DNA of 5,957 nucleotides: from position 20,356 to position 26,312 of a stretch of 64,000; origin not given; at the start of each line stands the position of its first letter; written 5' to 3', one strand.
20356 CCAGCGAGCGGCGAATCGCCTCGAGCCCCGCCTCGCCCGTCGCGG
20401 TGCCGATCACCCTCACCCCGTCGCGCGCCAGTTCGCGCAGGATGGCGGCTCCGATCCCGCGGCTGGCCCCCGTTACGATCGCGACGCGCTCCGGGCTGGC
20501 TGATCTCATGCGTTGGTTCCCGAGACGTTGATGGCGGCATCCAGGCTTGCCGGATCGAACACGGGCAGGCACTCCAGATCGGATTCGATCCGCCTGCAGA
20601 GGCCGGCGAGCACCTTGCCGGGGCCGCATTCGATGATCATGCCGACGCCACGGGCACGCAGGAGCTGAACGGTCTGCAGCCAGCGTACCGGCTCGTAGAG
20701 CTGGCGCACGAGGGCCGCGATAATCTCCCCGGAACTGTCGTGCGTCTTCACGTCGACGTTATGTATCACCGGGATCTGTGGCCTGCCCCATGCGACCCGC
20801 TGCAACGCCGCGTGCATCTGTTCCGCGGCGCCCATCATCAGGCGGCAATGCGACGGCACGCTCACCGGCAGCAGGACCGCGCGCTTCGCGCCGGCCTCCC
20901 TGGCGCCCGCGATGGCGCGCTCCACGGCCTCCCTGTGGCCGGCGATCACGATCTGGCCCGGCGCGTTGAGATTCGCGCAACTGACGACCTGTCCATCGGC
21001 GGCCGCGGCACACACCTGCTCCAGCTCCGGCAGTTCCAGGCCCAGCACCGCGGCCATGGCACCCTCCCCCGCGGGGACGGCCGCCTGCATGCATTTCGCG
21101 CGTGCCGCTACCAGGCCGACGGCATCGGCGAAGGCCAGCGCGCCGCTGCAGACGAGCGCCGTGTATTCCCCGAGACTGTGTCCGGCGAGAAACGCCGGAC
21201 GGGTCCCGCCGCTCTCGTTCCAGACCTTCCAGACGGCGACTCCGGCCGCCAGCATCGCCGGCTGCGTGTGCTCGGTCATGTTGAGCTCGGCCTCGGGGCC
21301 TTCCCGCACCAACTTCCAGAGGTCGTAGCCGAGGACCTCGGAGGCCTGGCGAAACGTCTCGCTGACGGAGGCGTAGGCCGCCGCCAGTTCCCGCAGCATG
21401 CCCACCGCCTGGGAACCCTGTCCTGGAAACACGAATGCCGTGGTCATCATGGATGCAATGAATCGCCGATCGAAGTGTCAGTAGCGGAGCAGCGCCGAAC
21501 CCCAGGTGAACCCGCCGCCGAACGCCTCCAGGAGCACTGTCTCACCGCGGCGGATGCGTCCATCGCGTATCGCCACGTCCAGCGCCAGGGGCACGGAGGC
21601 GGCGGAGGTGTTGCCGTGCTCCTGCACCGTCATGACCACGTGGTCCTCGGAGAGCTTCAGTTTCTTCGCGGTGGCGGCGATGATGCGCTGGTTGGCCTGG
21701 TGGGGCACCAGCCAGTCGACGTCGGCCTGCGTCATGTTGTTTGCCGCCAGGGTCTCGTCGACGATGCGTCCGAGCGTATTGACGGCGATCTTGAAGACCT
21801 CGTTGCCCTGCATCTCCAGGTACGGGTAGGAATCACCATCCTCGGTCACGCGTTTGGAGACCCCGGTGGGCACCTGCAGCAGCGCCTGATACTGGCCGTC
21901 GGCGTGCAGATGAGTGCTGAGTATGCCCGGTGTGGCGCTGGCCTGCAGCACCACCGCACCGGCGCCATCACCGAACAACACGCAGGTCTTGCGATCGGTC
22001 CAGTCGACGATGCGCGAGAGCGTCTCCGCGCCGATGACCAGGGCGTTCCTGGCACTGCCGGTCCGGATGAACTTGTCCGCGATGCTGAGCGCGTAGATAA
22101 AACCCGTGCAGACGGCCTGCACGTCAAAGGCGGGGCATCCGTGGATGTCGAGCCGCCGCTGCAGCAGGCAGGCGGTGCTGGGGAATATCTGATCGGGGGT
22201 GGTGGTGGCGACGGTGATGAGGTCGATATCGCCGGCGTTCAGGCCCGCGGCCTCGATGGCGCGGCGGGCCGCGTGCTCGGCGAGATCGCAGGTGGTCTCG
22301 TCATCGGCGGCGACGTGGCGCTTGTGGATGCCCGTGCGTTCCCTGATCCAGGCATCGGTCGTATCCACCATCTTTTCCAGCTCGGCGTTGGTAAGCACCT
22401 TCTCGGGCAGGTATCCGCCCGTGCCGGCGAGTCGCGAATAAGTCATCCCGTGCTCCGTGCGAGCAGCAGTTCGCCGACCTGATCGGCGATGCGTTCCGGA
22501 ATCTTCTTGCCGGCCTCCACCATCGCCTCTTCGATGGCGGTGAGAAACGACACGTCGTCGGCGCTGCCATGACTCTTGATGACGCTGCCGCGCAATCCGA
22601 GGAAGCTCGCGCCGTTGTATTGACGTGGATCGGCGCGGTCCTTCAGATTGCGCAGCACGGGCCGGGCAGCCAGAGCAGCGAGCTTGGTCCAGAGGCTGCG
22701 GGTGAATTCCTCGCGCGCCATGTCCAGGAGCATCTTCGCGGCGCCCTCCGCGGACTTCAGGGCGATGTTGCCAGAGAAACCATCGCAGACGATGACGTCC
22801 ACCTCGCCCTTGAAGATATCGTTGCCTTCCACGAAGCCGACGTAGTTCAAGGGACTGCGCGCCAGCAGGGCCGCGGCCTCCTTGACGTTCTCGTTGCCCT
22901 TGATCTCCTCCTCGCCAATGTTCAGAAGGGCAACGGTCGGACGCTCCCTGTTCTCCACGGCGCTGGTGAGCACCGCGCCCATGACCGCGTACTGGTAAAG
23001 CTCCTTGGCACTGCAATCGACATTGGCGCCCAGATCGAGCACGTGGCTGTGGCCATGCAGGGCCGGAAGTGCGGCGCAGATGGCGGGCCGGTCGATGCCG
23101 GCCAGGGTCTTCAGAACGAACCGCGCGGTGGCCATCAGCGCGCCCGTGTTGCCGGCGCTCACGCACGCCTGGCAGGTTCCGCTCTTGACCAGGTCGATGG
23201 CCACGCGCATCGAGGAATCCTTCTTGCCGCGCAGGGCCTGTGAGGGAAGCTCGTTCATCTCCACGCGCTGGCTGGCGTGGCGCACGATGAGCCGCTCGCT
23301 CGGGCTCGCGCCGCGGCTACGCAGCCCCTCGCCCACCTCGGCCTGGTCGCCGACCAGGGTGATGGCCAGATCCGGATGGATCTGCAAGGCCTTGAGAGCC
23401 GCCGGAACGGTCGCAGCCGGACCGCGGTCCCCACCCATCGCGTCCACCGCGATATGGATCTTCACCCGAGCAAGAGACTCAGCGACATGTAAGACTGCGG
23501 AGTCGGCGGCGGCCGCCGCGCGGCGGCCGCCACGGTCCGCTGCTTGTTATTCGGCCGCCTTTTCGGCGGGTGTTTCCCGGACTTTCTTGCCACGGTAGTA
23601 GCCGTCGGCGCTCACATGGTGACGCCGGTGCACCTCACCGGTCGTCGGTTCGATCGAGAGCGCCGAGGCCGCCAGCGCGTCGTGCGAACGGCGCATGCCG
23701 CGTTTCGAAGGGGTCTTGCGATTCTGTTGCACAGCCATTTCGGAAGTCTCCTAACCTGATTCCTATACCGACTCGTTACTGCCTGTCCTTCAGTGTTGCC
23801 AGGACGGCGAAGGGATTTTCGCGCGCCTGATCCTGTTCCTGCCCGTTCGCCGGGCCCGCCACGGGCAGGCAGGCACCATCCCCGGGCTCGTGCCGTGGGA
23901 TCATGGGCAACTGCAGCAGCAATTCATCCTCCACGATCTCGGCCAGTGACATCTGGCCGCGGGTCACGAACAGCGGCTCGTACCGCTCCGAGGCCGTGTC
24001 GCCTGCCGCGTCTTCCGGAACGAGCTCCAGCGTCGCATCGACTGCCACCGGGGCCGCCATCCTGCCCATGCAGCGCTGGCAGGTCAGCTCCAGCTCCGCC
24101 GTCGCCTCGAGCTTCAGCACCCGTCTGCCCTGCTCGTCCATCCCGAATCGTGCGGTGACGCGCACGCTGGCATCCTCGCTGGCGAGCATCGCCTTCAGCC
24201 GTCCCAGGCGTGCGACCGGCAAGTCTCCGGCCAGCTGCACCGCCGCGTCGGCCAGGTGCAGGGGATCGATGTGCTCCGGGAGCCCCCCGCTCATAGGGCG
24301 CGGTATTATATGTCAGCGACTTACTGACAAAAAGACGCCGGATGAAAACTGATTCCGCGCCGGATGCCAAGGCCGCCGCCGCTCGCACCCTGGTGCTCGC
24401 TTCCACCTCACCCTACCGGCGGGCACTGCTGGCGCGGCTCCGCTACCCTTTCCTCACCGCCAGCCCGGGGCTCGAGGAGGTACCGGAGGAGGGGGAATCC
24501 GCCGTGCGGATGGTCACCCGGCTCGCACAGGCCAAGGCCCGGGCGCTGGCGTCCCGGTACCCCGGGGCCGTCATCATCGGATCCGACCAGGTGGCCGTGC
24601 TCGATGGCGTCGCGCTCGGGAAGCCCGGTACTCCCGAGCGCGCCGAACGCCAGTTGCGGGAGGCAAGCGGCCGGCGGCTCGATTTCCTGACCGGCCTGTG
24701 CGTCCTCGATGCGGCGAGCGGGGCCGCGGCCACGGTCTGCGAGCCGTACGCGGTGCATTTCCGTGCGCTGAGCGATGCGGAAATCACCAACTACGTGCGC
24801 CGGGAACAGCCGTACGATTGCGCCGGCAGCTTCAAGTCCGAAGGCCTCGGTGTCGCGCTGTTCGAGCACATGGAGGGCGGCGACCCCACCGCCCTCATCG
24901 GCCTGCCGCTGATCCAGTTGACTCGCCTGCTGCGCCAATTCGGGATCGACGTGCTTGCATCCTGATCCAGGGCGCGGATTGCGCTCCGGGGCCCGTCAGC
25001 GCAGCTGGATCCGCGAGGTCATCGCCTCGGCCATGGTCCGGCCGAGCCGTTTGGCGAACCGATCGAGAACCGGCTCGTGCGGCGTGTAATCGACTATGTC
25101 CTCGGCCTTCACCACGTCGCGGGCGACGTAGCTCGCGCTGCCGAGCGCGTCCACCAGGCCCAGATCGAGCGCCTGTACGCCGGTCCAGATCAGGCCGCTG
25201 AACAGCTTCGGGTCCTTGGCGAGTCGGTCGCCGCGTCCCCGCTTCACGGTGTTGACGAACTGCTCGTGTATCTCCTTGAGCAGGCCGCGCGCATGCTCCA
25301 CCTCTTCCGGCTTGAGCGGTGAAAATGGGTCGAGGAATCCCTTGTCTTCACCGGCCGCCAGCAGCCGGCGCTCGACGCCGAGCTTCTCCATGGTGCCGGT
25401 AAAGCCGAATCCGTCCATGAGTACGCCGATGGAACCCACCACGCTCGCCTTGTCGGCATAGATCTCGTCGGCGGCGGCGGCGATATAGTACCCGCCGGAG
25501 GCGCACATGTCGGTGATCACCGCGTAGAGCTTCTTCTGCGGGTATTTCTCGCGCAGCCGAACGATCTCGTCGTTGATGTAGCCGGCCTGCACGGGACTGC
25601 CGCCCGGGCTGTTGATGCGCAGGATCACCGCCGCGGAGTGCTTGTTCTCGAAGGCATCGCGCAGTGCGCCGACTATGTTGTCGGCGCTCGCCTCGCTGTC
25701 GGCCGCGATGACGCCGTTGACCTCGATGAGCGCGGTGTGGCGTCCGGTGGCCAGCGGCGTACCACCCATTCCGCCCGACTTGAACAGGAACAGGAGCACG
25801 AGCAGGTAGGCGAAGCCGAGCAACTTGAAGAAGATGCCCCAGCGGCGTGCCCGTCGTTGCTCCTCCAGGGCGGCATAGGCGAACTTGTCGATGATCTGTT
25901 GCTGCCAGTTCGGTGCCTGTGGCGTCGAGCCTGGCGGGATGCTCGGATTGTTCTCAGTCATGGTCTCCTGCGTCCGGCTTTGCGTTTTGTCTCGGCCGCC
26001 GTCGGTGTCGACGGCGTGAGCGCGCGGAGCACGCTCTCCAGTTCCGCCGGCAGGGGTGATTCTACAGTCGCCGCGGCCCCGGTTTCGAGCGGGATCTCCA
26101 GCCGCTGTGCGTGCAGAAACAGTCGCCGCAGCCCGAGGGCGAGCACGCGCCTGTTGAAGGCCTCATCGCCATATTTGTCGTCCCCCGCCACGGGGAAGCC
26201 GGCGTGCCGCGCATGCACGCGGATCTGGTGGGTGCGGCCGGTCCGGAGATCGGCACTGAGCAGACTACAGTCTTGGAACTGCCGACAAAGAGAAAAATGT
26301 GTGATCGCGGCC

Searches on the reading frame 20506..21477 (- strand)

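Call 61: search_protein_families(library=pfam, proteins=[window:20506-21477:-], max_evalue=0.00001)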
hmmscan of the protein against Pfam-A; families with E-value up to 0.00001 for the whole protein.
window:20506-21477:- (323 aa): 1 family
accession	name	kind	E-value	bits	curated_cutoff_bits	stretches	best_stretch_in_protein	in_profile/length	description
PF00698.26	Acyl_transf_1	-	2.4e-40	139.4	32.7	1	15-290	2-271/319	Acyl transferase domain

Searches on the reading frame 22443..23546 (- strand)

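Call 61: search_protein_families(library=pfam, proteins=[window:22443-23546:-], max_evalue=0.00001)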
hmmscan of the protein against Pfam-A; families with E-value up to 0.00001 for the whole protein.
window:22443-23546:- (367 aa): 1 family
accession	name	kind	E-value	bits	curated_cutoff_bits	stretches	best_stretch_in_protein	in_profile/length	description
PF02504.20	FA_synthesis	-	3.1e-107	358.9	29.1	1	31-345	2-317/324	Fatty acid synthesis protein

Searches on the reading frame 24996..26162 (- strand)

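Call 61: search_protein_families(library=pfam, proteins=[window:24996-26162:-], max_evalue=0.00001)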
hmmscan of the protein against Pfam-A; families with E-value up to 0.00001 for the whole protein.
window:24996-26162:- (388 aa): 2 families
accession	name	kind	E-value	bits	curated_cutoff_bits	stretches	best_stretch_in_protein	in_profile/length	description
PF01343.23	Peptidase_S49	-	8.3e-34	117.2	24.9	1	208-350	5-147/154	Peptidase family S49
PF25145.1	NfeD1b_N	-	2.6e-06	27.6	40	1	168-248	24-98/189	NfeD1b, N-terminal domain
